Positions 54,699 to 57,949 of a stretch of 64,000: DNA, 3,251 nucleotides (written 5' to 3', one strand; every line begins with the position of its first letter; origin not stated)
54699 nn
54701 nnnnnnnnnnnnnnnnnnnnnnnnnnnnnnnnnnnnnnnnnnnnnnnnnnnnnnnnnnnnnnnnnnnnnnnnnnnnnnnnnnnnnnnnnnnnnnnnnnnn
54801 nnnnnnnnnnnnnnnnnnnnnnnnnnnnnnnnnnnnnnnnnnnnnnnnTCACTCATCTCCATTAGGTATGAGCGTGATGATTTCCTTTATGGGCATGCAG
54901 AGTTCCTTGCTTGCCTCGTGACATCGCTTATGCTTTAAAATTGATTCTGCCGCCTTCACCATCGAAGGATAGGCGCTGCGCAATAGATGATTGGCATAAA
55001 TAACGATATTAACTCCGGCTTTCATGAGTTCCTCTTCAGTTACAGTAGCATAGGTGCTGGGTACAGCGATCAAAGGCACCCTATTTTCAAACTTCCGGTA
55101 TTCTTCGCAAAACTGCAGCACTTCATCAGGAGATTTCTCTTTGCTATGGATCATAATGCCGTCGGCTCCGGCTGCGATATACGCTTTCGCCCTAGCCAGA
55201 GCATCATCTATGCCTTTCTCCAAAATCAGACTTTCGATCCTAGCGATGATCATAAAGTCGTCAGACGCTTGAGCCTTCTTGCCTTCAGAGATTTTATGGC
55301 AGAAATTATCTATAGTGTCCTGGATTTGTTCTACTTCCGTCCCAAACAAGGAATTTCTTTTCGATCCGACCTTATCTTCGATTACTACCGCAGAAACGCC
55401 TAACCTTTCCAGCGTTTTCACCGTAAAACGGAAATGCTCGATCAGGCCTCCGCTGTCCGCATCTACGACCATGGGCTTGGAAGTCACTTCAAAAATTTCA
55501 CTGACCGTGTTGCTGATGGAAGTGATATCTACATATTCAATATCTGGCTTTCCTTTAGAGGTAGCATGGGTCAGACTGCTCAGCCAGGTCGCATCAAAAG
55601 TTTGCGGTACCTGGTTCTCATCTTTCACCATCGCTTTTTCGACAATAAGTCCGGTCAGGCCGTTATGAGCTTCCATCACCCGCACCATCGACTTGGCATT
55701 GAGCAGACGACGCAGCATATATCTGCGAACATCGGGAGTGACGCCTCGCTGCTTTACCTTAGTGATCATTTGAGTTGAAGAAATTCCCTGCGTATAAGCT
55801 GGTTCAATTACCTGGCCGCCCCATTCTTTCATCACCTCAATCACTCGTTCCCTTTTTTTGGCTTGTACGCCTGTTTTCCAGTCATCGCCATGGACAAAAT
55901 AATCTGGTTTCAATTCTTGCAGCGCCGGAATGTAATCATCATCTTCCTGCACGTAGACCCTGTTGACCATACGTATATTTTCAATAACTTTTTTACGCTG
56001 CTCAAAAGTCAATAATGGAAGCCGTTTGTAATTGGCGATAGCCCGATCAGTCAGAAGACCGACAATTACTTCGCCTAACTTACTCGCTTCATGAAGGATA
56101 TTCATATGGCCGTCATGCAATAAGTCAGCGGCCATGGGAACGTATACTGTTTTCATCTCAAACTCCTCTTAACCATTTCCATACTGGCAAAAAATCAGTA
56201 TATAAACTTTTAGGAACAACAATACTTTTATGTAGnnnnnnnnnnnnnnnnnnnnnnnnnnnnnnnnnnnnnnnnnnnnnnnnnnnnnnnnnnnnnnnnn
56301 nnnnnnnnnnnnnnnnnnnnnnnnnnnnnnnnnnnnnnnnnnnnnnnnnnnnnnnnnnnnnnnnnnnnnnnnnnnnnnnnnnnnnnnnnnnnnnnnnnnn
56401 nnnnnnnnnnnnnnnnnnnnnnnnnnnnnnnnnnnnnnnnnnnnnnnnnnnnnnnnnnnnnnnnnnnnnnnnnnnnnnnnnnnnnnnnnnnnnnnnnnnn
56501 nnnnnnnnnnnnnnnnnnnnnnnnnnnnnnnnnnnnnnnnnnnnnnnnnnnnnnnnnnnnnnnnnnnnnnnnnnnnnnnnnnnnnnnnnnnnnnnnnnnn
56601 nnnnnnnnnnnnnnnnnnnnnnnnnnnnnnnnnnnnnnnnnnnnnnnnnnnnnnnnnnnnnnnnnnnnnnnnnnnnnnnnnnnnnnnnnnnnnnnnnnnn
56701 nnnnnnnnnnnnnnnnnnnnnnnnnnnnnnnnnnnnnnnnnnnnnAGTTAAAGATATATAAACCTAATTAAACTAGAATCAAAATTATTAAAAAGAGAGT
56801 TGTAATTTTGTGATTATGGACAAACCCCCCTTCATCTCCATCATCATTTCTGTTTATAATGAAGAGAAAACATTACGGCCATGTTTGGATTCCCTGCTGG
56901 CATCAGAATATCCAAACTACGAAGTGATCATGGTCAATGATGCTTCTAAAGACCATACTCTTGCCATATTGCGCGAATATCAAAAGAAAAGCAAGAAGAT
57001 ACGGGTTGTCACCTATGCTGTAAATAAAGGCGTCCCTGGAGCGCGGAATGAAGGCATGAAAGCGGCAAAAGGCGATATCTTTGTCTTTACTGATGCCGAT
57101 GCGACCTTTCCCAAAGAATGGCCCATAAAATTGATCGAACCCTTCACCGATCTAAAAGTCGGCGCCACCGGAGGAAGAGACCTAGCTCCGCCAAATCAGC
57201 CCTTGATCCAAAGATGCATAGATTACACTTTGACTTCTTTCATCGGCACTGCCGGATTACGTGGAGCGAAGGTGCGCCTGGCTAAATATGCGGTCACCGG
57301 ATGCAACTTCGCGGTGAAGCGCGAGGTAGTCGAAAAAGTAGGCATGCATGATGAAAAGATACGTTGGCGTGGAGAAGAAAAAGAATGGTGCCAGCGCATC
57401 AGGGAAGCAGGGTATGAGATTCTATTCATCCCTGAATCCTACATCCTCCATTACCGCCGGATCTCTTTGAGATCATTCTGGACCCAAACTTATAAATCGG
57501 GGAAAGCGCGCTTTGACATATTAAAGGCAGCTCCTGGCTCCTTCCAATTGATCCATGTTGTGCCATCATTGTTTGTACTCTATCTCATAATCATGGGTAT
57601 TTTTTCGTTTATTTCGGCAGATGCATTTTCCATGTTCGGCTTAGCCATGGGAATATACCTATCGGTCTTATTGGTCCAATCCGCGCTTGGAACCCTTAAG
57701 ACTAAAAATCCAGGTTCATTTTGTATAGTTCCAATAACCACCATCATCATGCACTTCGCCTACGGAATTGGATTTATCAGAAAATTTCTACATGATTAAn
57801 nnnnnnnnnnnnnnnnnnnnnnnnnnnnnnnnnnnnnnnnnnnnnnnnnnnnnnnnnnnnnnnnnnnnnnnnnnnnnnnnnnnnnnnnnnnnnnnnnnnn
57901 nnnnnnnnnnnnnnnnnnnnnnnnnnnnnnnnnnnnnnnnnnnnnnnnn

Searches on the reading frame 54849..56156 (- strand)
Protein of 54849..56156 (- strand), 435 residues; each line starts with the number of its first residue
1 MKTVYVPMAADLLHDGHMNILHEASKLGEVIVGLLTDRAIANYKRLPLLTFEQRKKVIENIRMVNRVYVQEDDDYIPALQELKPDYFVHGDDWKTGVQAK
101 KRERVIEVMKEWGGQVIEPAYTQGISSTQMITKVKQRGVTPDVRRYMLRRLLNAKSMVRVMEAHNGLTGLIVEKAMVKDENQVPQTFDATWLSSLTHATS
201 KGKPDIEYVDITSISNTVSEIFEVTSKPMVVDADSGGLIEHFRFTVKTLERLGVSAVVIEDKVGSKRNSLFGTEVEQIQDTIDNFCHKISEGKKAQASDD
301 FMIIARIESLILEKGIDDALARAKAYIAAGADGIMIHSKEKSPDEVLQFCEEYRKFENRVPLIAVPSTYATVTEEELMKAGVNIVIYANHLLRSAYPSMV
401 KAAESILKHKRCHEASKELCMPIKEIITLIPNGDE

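Call 58: search_protein_families(library=ncbifam, proteins=[window:54849-56156:-], max_evalue=1e-10)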
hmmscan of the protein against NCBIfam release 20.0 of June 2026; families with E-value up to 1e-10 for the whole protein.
window:54849-56156:- (435 aa): 9 families
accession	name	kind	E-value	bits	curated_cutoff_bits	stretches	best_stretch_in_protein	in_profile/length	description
TIGR02320.1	PEP_mutase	equivalog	7.7e-117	389.3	319.55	1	148-432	1-282/284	phosphoenolpyruvate mutase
TIGR02321.1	Pphn_pyruv_hyd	equivalog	2.4e-40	138.4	374.4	1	147-430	6-276/290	phosphonopyruvate hydrolase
TIGR02317.1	prpB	equivalog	2.4e-32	112.3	354.4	1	146-409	3-250/285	methylisocitrate lyase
NF008455.0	PRK11320.1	equivalog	1.1e-26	93.8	353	1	187-413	40-257/295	methylisocitrate lyase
TIGR02199.1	rfaE_dom_II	equivalog_domain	2.2e-19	69.7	181.5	1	10-135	20-143/144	D-glycero-beta-D-manno-heptose 1-phosphate adenylyltransferase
TIGR02319.1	CPEP_Pphonmut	equivalog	9.7e-15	54.6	420.05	1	148-340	8-188/294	carboxyvinyl-carboxyphosphonate phosphorylmutase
TIGR01518.1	g3p_cytidyltrns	equivalog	5.4e-14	52.4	165.4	1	9-109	6-108/125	glycerol-3-phosphate cytidylyltransferase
NF008454.0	PRK11316.1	equivalog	6.2e-12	44.9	521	1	10-136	349-473/475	bifunctional D-glycero-beta-D-manno-heptose-7-phosphate kinase/D-glycero-beta-D-manno-heptose 1-phosphate adenylyltransferase HldE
TIGR00125.1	cyt_tran_rel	domain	7e-12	45.4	27.7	1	4-65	2-63/65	adenylyltransferase/cytidyltransferase family protein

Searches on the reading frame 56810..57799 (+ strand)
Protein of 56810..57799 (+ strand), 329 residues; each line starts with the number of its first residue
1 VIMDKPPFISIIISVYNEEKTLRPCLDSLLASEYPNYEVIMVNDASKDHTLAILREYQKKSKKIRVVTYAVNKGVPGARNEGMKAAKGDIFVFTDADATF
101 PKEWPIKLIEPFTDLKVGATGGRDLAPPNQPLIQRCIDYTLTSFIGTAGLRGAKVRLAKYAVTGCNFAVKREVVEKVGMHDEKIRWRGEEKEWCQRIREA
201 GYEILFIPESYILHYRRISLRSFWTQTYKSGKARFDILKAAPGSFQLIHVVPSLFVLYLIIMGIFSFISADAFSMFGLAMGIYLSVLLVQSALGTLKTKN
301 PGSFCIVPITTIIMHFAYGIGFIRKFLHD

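Call 58: search_protein_families(library=ncbifam, proteins=[window:56810-57799:+], max_evalue=1e-10)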
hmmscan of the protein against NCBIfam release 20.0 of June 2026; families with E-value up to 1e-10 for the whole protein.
window:56810-57799:+ (329 aa): 13 families
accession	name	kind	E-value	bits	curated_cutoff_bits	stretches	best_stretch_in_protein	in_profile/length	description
TIGR03965.1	mycofact_glyco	equivalog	1.3e-33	116.6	280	1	4-263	71-330/467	mycofactocin biosynthesis glycosyltransferase MftF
TIGR03937.1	PgaC_IcaA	equivalog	5.5e-29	101.3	422.3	1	4-316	42-347/407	poly-beta-1,6-N-acetyl-D-glucosamine synthase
NF038299.1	EPS_HpsN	equivalog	8.8e-25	87.3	425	1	7-125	1-120/317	hormogonium polysaccharide biosynthesis glycosyltransferase HpsN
NF041875.1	EPS_EpsD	equivalog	1.7e-24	86.9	370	1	9-241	1-234/325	exopolysaccharide biosynthesis glycosyltransferase EpsD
NF007482.0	PRK10073.1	equivalog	3.1e-23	82.3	423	1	3-103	2-101/334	glycosyltransferase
NF047683.1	TeichurnBiosyTuaG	equivalog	1.4e-18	67.5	400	1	4-103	3-102/252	teichuronic acid biosynthesis protein TuaG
TIGR04283.1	glyco_like_mftF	equivalog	1.4e-16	60.7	182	1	9-234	1-205/221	TIGR04283 family arsenosugar biosynthesis glycosyltransferase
NF041394.1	GtaseAglG_Halo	equivalog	2.3e-15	56.7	440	1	9-214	3-215/304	glucosyl-dolichyl phosphate glucuronosyltransferase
NF038302.1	EPS_HpsE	equivalog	1.5e-14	53.7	300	1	9-121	3-121/307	hormogonium polysaccharide biosynthesis glycosyltransferase HpsE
NF053739.1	GlytfEpsEBac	equivalog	1.6e-14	53.5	450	1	7-97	1-92/265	glycosyltransferase EpsE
NF050050.1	ProtGlycPglI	equivalog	3.1e-14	53.1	500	1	7-99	2-95/306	GalNAc(5)-diNAcBac-PP-undecaprenol beta-1,3-glucosyltransferase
TIGR03111.1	glyc2_xrt_Gpos1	hypoth_equivalog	1.2e-12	47.4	363.95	1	4-113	46-157/439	TIGR03111 family XrtG-associated glycosyltransferase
NF047588.1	GlcsyltransPgfSStrep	equivalog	7.8e-12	45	500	1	9-112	3-110/308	glycosyltransferase PgfS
